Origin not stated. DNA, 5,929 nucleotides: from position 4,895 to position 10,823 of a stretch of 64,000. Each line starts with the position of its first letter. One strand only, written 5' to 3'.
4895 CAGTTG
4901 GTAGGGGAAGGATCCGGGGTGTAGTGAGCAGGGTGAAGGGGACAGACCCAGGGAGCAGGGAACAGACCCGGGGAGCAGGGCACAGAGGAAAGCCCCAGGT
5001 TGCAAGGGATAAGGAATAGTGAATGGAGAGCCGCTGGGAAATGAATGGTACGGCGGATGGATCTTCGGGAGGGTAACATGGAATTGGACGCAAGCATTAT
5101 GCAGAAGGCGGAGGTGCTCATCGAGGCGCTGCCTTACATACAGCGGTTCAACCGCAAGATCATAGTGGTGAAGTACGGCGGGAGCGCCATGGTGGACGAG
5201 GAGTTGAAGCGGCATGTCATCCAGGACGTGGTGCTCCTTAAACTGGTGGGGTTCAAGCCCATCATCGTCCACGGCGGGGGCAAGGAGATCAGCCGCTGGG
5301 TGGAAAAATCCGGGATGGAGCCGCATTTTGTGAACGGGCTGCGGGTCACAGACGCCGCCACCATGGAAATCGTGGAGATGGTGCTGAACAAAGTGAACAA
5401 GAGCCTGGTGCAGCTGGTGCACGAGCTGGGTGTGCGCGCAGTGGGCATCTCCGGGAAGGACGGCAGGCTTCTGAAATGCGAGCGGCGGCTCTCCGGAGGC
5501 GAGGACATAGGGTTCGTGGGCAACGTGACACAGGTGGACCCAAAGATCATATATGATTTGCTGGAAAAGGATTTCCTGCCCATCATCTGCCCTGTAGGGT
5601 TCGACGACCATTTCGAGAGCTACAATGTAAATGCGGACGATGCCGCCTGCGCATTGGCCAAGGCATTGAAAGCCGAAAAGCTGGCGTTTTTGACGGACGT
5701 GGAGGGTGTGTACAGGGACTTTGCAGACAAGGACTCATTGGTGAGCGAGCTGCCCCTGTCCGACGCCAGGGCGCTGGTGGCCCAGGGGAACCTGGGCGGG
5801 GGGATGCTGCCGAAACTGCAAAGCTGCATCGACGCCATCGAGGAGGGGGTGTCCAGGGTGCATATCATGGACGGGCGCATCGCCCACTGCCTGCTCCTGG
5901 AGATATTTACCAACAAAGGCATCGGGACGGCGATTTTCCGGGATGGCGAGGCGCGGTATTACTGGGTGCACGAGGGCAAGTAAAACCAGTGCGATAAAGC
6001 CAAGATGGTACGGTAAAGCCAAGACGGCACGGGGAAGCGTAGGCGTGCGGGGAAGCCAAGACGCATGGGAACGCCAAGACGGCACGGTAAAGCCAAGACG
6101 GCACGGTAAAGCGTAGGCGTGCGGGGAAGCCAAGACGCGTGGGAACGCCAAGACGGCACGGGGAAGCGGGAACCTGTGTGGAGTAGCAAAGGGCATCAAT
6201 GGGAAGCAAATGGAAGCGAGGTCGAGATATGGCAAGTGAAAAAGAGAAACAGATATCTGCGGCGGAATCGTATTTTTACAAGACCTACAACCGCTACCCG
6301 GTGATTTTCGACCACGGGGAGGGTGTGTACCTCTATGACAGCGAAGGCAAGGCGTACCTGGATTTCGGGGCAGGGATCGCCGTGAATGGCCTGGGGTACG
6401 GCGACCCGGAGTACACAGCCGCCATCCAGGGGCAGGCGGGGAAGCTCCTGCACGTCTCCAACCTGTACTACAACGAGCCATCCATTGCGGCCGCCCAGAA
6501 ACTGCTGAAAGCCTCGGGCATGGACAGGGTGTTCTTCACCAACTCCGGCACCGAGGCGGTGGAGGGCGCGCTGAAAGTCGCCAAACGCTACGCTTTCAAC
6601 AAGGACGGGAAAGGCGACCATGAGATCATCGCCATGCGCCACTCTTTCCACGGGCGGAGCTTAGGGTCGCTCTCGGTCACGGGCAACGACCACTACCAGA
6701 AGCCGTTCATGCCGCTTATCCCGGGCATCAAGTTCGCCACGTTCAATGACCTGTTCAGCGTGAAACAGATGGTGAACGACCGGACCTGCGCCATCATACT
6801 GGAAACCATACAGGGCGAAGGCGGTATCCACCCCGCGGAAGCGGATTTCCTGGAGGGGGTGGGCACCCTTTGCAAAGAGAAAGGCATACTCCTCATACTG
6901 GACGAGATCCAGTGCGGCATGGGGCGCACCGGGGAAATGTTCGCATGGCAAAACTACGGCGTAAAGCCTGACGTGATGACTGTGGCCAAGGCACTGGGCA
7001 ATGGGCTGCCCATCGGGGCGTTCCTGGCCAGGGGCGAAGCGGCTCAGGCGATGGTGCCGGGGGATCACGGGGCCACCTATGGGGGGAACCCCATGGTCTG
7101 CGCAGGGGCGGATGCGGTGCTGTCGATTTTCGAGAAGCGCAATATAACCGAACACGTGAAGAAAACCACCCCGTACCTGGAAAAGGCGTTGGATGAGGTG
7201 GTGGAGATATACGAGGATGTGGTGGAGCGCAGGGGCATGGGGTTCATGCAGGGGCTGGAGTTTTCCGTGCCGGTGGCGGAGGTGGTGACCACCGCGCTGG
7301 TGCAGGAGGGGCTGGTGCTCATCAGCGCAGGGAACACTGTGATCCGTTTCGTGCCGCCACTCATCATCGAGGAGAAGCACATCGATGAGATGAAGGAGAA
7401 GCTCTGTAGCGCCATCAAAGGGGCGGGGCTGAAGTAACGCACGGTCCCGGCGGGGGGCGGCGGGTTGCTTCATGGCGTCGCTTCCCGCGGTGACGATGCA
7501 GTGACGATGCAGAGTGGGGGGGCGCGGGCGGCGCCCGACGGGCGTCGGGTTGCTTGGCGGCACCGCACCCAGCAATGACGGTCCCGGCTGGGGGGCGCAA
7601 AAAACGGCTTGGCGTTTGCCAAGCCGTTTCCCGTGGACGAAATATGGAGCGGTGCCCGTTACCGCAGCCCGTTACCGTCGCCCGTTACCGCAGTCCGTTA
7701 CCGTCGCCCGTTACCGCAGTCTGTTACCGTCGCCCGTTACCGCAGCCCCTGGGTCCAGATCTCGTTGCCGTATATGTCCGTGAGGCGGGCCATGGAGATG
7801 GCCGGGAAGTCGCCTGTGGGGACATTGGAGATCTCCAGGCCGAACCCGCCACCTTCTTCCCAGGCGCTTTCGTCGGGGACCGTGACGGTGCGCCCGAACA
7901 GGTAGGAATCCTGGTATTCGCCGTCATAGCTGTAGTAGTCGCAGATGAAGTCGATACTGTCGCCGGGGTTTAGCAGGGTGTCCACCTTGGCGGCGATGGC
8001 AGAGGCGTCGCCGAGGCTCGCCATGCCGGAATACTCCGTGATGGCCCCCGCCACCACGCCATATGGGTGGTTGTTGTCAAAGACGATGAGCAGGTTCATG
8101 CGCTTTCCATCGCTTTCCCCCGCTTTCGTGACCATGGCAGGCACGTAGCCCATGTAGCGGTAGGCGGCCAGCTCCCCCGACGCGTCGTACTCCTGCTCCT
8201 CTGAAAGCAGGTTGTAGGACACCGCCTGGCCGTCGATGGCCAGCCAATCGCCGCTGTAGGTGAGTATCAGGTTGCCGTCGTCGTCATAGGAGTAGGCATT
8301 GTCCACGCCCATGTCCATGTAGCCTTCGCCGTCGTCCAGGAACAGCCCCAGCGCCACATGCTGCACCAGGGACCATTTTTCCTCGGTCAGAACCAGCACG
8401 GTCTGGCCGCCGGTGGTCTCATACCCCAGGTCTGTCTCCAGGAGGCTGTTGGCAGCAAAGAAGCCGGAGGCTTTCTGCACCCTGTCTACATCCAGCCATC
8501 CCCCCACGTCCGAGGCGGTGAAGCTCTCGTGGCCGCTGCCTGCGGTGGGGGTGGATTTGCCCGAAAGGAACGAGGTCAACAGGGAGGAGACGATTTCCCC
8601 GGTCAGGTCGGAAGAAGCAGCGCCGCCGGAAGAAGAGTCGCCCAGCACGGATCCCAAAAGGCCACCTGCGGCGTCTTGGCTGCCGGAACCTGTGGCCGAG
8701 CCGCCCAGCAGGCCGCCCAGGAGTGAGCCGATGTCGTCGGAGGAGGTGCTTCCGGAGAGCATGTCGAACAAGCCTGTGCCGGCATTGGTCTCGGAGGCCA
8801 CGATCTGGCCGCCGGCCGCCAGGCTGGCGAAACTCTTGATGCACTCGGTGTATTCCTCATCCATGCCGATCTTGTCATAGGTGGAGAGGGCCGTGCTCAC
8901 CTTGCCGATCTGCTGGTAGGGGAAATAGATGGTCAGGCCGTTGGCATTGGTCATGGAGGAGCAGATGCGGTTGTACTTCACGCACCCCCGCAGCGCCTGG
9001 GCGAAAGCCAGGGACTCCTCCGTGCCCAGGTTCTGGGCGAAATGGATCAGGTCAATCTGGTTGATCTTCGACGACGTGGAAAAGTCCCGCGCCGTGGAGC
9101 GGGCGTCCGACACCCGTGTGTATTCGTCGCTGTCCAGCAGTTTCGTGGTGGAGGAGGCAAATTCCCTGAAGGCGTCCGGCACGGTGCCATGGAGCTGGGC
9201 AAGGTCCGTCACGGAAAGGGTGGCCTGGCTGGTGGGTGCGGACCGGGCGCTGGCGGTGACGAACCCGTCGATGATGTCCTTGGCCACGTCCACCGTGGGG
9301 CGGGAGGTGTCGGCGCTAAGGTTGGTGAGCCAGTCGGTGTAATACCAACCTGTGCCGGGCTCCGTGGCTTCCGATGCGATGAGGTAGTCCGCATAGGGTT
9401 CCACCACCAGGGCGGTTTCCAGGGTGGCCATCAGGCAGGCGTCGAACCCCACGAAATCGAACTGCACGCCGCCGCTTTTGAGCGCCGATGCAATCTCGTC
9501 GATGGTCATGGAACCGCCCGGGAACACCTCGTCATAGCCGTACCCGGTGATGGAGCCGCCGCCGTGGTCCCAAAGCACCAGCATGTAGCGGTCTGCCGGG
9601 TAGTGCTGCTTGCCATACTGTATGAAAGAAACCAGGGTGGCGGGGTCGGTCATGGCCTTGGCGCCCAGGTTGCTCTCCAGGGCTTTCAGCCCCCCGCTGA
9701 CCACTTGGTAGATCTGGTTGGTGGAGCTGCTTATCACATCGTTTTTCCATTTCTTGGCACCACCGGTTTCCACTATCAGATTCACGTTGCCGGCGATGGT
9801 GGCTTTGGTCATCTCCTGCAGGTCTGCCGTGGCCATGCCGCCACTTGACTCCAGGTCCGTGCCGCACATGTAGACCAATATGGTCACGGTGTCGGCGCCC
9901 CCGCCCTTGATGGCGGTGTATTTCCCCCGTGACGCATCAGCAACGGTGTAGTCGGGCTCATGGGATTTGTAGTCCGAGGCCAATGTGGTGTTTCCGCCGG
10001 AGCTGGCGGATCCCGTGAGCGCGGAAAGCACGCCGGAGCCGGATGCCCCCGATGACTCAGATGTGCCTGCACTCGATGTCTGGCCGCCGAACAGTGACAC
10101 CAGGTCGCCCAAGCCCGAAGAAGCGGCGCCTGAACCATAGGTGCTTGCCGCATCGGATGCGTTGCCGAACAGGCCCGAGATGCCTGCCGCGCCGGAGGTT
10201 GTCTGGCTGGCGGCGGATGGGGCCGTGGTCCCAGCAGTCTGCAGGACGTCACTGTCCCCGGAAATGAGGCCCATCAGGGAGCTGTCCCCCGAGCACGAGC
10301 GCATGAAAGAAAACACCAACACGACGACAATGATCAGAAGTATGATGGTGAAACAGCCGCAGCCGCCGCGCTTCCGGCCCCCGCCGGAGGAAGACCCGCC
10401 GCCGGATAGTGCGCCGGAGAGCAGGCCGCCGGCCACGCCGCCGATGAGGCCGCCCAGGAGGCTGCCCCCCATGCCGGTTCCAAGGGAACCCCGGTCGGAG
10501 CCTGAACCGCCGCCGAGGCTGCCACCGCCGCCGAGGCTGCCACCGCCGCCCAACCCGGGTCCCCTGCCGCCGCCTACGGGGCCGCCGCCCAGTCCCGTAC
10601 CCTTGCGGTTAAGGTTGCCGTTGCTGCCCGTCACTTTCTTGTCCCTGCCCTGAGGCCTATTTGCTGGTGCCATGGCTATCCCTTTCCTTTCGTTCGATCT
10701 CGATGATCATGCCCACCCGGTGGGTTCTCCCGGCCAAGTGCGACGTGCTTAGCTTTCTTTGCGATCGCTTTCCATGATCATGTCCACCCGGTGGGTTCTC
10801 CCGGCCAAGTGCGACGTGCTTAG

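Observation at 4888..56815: Intergenic spacers across the window are filled by tandem duplications anchored on the stop codon of the adjacent gene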

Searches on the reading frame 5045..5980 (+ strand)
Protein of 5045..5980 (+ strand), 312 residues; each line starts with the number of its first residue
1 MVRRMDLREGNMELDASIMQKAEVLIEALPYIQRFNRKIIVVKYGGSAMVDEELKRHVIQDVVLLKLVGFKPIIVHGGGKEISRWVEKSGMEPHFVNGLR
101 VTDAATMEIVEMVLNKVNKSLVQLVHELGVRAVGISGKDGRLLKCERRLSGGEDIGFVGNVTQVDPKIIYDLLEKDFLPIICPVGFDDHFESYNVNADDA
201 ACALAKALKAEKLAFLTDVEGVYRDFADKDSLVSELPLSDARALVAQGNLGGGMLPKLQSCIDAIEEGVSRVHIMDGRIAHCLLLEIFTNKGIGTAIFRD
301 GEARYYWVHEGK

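Call 23: search_protein_families(library=pfam, proteins=[window:5045-5980:+])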
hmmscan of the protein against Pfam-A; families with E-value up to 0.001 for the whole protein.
window:5045-5980:+ (312 aa): 1 family
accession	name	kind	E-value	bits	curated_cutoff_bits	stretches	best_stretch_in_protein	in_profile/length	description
PF00696.33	AA_kinase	-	8.7e-49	166.8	24.9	1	38-276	1-234/234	Amino acid kinase family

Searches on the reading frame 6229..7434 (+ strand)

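Call 23: search_protein_families(library=pfam, proteins=[window:6229-7434:+])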
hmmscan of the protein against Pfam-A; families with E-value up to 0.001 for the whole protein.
window:6229-7434:+ (402 aa): 1 family
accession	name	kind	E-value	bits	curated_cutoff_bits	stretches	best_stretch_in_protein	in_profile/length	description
PF00202.27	Aminotran_3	-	2.7e-116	389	30.5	1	20-395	6-402/403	Aminotransferase class-III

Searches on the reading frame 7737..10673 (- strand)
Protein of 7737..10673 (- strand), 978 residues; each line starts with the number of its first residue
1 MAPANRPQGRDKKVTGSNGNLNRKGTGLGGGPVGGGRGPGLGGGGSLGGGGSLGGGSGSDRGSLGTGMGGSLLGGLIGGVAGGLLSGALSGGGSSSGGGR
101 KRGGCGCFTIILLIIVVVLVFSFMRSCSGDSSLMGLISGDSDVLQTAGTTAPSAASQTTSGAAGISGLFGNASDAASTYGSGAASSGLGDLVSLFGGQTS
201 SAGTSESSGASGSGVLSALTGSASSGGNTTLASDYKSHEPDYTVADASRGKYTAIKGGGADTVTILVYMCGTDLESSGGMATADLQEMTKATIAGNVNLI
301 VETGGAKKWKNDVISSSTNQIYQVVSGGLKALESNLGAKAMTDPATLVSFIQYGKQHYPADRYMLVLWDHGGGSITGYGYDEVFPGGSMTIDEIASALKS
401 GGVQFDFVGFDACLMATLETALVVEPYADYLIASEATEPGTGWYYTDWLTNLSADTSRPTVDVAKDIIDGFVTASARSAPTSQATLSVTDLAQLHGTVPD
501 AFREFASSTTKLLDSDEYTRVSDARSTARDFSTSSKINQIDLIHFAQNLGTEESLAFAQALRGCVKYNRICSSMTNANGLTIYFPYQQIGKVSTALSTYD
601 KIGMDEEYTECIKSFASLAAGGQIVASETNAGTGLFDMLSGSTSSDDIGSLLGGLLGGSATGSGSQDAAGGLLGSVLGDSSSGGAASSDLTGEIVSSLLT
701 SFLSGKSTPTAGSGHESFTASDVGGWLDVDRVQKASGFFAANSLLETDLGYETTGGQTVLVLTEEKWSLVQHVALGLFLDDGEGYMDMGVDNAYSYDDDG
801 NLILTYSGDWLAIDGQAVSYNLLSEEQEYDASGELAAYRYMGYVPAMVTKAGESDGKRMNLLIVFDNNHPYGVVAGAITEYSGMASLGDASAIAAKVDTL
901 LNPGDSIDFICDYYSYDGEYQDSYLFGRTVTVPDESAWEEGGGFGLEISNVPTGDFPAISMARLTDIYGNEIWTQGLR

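Call 6: find_related_loci(query=window:7737-10673:-, collection=genome_contigs, flank=10000)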
Query window:7737-10673:- (978 aa) in genome_contigs; peptide patterns used: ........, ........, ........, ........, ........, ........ (x = any residue, [..] = any of these).
244 stretches matched a pattern; 203 encode a relative of the query (tblastn E <= 1e-3); the best 80 are kept; 80 distinct loci.
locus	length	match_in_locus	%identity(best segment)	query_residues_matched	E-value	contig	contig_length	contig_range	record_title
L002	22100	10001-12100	56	235-977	0e+0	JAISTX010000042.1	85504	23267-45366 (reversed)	MAG: Eubacteriales Family XIII. Incertae Sedis bacterium isolate Md513_bin44 k119_1752367, whole genome shotgun sequence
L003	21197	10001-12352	44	106-974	0e+0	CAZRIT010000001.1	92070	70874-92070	MAG TPA_asm: uncultured Oscillospiraceae bacterium isolate binchicken_co45_385 genome assembly, contig: NODE_198_length_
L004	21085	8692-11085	47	1-977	0e+0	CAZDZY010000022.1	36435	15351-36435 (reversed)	MAG TPA_asm: uncultured Christensenellaceae bacterium isolate SRP192927_co6_833 genome assembly, contig: NODE_1938_lengt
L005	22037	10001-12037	44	217-974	0e+0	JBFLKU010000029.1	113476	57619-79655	MAG: Eubacteriales bacterium isolate RS1.bin4 k97_853550, whole genome shotgun sequence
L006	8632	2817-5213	46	1-977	0e+0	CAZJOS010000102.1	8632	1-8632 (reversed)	MAG TPA_asm: uncultured Christensenellaceae bacterium isolate SRP192927_co6_839 genome assembly, contig: NODE_21617_leng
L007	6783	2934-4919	44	244-974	0e+0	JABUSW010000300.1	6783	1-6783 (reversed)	MAG: Blautia sp. isolate MAG23 c_000000006085, whole genome shotgun sequence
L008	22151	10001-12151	44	199-978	0e+0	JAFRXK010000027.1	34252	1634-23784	MAG: Lachnospiraceae bacterium isolate RGIG2885 Goat_Omasum.Co__c819427, whole genome shotgun sequence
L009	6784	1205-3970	39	5-977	0e+0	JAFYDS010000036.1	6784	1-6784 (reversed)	MAG: Clostridia bacterium isolate RGIG6997 Sheep_Rumen.Co__c504139, whole genome shotgun sequence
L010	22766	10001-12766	39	5-977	0e+0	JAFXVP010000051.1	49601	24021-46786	MAG: Clostridia bacterium isolate RGIG6786 Sheep_Rumen-3__c1188601, whole genome shotgun sequence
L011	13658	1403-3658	47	1-974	0e+0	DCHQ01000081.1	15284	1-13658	MAG TPA_asm: Lachnospiraceae bacterium UBA1748 UBA1748_contig_19892, whole genome shotgun sequence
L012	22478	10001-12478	45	5-974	0e+0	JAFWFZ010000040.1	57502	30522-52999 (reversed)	MAG: Oscillospiraceae bacterium isolate RGIG5705 Sheep_Duodenum.Co__c801799, whole genome shotgun sequence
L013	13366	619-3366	45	5-977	0e+0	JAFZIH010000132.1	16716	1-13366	MAG: Clostridia bacterium isolate RGIG7792 Water_buffalos_Reticulum-1__c582266, whole genome shotgun sequence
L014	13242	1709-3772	47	241-974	0e+0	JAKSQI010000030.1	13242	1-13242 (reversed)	MAG: Oscillospiraceae bacterium isolate Horse_feces225 MAG225_30, whole genome shotgun sequence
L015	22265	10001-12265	46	1-974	0e+0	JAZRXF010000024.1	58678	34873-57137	MAG: Lachnospiraceae bacterium isolate T1900044951_TA20190004.MAGScoT_cleanbin_000012 SGB_3660_k141_2649648, whole genom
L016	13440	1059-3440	44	1-978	0e+0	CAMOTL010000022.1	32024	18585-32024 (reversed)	MAG: uncultured Treponema sp. isolate SRR873601_bin.179_metaWRAP_v1.3_MAG genome assembly, contig: NODE_3176_length_3202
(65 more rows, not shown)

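Call 23: search_protein_families(library=pfam, proteins=[window:7740-10673:-])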
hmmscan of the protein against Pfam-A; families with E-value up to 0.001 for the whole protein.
window:7740-10673:- (978 aa): 1 family
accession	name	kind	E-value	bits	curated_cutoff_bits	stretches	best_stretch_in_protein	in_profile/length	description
PF03415.19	Peptidase_C11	-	2.7e-44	152.6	25.8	1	267-524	1-253/359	Clostripain family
